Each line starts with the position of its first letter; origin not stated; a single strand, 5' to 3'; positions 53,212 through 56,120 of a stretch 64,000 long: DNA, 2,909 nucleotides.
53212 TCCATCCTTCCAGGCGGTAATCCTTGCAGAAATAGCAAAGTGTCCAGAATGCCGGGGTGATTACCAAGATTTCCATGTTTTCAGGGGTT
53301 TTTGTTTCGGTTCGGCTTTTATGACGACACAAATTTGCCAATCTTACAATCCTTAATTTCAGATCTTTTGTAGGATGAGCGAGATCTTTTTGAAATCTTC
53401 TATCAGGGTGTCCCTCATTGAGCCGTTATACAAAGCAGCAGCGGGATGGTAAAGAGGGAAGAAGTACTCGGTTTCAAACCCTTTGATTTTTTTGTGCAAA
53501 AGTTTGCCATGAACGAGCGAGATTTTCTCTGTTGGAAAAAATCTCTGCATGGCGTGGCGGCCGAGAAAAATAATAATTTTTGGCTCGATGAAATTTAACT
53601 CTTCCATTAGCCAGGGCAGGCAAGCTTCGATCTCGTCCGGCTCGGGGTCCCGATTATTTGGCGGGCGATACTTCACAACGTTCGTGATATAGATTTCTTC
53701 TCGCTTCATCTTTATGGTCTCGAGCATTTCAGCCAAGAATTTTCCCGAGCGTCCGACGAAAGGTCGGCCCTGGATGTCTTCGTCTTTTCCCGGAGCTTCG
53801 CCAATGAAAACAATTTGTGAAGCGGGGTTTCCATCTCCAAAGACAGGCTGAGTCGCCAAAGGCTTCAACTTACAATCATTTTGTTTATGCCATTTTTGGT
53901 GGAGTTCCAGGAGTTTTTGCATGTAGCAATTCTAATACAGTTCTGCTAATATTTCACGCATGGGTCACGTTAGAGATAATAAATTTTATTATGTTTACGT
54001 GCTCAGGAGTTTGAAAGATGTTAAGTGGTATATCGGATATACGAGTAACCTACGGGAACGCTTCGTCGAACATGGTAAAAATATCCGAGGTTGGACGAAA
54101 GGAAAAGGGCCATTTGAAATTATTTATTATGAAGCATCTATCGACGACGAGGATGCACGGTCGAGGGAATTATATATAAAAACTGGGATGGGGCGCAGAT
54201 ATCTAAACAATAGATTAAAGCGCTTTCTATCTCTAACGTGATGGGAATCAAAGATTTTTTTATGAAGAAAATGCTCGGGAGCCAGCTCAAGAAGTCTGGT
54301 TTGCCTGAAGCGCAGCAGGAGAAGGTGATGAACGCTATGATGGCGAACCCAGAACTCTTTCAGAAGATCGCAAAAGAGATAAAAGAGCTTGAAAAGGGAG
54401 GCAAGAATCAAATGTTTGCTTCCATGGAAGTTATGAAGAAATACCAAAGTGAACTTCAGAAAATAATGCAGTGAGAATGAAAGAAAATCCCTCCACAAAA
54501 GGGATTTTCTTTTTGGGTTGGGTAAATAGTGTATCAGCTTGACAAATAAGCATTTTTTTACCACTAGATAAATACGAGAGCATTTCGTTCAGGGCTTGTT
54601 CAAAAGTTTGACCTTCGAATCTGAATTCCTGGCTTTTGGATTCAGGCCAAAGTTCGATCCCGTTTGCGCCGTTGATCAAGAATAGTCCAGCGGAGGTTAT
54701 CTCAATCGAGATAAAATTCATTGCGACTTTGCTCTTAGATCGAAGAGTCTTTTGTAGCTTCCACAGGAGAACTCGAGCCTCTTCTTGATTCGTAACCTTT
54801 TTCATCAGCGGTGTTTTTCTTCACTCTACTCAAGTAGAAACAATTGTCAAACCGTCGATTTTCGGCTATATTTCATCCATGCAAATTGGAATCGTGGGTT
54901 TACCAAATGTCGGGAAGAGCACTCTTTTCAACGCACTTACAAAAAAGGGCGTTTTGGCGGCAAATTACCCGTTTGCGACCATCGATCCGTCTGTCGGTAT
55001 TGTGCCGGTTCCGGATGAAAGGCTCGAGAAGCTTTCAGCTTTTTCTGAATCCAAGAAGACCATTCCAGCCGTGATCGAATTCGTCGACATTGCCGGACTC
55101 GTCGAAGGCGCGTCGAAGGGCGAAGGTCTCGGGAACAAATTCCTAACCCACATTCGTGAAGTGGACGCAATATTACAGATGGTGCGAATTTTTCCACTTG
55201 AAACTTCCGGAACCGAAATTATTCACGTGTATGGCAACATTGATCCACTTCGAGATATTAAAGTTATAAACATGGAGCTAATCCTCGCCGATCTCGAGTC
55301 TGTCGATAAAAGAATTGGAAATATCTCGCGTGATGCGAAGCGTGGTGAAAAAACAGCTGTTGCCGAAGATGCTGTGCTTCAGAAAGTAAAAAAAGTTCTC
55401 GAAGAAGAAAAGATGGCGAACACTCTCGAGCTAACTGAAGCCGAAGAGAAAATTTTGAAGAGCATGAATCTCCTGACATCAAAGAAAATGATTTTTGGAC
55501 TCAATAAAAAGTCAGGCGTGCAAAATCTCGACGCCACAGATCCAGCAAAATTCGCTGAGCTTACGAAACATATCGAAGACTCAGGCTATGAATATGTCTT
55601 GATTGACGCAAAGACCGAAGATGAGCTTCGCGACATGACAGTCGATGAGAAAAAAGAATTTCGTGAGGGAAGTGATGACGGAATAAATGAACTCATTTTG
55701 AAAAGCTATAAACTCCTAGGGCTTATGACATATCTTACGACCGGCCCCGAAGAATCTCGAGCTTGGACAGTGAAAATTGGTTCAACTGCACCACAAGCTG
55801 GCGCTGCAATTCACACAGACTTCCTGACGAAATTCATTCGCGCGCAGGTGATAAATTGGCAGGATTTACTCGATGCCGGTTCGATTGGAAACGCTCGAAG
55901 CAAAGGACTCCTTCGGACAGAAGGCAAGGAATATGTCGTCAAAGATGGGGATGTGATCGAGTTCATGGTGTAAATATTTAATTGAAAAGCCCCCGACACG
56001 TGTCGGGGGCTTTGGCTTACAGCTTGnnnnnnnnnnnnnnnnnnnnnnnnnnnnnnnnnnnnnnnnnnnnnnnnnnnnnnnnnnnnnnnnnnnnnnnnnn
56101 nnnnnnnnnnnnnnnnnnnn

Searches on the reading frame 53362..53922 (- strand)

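Call 77: search_protein_families(library=pfam, proteins=[window:53362-53922:-], max_evalue=0.00001)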
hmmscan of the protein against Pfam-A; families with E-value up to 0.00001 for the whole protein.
window:53362-53922:- (187 aa): 1 family
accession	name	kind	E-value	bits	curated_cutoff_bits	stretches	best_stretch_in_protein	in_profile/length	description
PF03167.25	UDG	-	1.2e-38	132.8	24.3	1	28-170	1-128/141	Uracil DNA glycosylase superfamily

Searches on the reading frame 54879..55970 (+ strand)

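Call 77: search_protein_families(library=pfam, proteins=[window:54879-55970:+], max_evalue=0.00001)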
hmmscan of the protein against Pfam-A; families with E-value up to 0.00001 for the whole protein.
window:54879-55970:+ (364 aa): 3 families
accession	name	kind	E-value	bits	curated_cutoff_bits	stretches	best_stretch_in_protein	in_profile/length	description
PF06071.19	YchF-GTPase_C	-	7.8e-31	106.5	27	1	282-363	1-82/84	Protein of unknown function (DUF933)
PF01926.29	MMR_HSR1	-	3e-22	79.3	21.9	1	2-105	1-85/113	50S ribosome-binding GTPase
PF02421.24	FeoB_N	-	3.9e-08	33.4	27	1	2-43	2-43/156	Ferrous iron transport protein B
